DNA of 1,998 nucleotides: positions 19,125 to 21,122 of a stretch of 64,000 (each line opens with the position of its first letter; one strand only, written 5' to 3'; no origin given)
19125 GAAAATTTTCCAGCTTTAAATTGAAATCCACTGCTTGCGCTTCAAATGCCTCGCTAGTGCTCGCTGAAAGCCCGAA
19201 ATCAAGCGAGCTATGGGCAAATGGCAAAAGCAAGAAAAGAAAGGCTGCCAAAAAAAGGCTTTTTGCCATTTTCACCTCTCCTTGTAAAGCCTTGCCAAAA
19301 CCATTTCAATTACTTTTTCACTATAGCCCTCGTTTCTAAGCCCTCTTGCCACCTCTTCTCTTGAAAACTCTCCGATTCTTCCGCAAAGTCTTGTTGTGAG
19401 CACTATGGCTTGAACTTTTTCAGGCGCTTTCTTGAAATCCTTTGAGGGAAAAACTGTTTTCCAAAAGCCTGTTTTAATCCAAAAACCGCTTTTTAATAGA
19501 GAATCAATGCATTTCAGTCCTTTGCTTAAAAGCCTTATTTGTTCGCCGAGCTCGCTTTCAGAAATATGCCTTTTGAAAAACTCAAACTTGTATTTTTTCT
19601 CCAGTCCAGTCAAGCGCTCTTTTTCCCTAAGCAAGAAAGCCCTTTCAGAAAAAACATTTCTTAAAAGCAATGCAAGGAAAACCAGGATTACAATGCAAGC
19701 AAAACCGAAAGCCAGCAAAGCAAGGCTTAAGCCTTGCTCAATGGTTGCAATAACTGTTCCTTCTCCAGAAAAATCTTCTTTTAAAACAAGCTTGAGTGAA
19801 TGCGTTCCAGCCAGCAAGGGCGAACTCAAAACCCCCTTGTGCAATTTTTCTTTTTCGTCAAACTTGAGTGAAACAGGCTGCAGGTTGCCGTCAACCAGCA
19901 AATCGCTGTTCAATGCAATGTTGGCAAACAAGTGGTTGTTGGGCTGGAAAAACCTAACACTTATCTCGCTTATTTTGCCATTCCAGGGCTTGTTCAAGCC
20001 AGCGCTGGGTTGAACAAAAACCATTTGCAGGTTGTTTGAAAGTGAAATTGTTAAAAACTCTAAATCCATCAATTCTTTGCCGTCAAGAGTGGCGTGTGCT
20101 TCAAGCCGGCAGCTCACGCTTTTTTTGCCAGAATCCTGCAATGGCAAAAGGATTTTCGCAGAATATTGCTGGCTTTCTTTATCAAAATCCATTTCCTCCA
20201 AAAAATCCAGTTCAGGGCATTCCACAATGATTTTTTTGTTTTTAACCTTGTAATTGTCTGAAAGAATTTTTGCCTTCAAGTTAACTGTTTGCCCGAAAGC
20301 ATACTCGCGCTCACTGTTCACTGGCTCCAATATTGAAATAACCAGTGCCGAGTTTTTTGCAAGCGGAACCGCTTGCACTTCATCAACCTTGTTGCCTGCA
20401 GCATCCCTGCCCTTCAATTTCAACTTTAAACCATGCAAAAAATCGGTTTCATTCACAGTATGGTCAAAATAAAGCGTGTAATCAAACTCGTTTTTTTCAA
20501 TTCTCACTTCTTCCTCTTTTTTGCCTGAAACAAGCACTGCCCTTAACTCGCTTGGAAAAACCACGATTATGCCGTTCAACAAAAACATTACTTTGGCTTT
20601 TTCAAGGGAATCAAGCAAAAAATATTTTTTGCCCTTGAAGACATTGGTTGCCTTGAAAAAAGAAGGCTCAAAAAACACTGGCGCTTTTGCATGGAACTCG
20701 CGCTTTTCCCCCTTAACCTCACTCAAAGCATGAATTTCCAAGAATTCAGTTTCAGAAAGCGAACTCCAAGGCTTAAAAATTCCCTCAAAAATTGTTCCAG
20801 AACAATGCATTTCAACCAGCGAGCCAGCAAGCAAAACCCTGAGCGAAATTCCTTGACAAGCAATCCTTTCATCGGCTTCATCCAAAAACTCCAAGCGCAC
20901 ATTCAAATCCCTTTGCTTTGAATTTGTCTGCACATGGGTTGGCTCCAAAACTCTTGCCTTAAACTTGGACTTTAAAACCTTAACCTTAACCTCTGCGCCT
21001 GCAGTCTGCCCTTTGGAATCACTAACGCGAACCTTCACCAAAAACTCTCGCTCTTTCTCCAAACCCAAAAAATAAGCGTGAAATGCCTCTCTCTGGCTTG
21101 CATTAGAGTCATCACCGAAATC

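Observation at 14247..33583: About 19-kb surface-protein island inserted between the EF-1alpha/S10 cluster and the L3 r-protein operon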

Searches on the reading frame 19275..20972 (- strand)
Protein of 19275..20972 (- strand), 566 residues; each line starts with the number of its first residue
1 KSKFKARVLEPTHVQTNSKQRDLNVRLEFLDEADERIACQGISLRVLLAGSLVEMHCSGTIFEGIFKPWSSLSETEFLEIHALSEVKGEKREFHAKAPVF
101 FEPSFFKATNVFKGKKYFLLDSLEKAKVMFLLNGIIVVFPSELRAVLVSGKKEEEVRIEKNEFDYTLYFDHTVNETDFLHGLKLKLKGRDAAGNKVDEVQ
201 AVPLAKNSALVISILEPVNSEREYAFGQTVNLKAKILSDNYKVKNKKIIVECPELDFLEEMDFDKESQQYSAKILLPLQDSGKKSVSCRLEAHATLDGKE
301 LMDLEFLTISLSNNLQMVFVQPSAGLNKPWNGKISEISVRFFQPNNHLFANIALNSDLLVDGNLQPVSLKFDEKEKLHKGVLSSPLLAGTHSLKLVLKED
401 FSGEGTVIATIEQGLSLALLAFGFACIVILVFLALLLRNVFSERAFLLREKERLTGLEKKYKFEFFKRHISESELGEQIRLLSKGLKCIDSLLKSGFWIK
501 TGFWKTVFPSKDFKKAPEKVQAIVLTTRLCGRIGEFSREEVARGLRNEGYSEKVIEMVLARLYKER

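Call 50: search_protein_representatives(protein=window:19275-20972:-)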
Query: 566 residues. Proteins with E-value up to 0.001 (for the whole library): 81; up to 1e-10: 56; up to 1e-30: 17. The best 81 are listed.
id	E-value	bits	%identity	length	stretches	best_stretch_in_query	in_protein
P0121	0.0e+00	1237.1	100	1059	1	1-566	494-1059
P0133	3.2e-146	504.5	62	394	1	181-564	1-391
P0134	4.0e-139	481.1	44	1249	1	3-564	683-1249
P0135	4.5e-137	474.3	44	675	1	1-563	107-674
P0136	3.2e-130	451.7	43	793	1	2-566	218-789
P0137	3.0e-125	435.3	42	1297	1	1-564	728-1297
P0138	1.5e-118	413.2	46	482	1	94-564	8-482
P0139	6.2e-114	397.9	40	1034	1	1-566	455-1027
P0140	6.7e-107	374.7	39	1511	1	1-563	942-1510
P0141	1.0e-94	334.5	59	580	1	1-261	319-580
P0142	3.2e-86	306.5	34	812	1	1-563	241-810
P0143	2.6e-80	287.0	39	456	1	126-564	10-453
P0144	6.0e-36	140.6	41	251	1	366-565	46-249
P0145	7.1e-34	133.8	26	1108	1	1-565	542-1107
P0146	2.2e-33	132.1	28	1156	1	2-496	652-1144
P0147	1.6e-32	129.3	28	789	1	1-539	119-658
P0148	6.6e-32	127.3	25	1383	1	2-493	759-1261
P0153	1.7e-24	102.8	29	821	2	1-482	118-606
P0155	1.4e-23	99.8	24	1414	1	23-478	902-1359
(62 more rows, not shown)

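Call 61: search_protein_families(library=pfam, proteins=[P0134, P0137, P0140, P0145, P0148, P0155, P0147, P0153], max_evalue=0.001)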
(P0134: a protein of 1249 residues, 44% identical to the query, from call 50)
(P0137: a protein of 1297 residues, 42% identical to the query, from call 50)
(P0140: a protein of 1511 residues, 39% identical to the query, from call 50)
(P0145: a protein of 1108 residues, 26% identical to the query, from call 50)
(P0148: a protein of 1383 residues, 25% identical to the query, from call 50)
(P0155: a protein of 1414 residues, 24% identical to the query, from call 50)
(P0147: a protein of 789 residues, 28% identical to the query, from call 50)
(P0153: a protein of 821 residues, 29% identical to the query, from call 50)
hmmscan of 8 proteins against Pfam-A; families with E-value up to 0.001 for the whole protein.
P0134 (1249 aa): 3 families
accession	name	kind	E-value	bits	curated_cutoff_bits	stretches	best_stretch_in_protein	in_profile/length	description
PF18911.6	PKD_4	-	2.6e-09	37.4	27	1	606-679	16-85/85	PKD domain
PF00801.26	PKD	-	2e-06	28.1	23.5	1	604-672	11-74/80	PKD domain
PF16656.11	Pur_ac_phosph_N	-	6.2e-05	23.9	30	1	510-580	15-93/93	Purple acid Phosphatase, N-terminal domain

P0137 (1297 aa): 1 family
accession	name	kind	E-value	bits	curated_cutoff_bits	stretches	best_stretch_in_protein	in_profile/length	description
PF18911.6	PKD_4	-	0.00081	19.8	27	1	653-726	16-85/85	PKD domain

P0140 (1511 aa): 3 families
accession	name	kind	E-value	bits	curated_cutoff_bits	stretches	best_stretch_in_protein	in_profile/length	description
PF16656.11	Pur_ac_phosph_N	-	2.3e-07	31.7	30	1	769-842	12-93/93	Purple acid Phosphatase, N-terminal domain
PF00801.26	PKD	-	0.0001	22.7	23.5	1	868-933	14-74/80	PKD domain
PF18911.6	PKD_4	-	0.00038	20.9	27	1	867-940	16-85/85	PKD domain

P0145 (1108 aa): 6 families
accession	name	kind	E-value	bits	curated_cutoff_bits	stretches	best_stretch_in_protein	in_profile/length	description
PF18911.6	PKD_4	-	9.2e-33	112.6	27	2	375-442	12-81/85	PKD domain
PF00801.26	PKD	-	4.1e-23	81.6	23.5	2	374-438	8-73/80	PKD domain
PF17957.7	Big_7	-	8.6e-09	36.4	24.1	1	158-228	1-70/70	Bacterial Ig domain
PF17963.7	Big_9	-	2.1e-06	29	23.6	0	452-538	1-88/89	Bacterial Ig domain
PF22352.2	K319L-like_PKD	-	4e-05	24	27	0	382-445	13-83/84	K319L-like, PKD domain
PF19077.6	Big_13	-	0.00056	20.8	27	0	203-249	57-101/102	Bacterial Ig-like domain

P0148 (1383 aa): 4 families
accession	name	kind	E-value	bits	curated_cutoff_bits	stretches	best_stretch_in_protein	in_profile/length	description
PF18911.6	PKD_4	-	1.4e-29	102.4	27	3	668-744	1-71/85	PKD domain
PF00801.26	PKD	-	1.6e-24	86.1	23.5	3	677-744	5-68/80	PKD domain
PF13205.12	Big_5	-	7e-19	68.9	23.6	1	164-263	1-105/105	Bacterial Ig-like domain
PF22352.2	K319L-like_PKD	-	0.00086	19.7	27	0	695-756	21-84/84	K319L-like, PKD domain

P0155 (1414 aa): 0 families

P0147 (789 aa): 2 families
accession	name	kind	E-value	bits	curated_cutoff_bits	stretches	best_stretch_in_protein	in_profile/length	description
PF00801.26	PKD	-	2.7e-09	37.3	23.5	1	43-117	15-80/80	PKD domain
PF18911.6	PKD_4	-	4.2e-08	33.6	27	1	35-117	10-85/85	PKD domain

P0153 (821 aa): 2 families
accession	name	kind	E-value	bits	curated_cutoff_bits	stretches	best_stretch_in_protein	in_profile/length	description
PF00801.26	PKD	-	9.7e-08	32.4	23.5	1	40-116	13-80/80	PKD domain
PF18911.6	PKD_4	-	2.1e-07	31.4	27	1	35-116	11-85/85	PKD domain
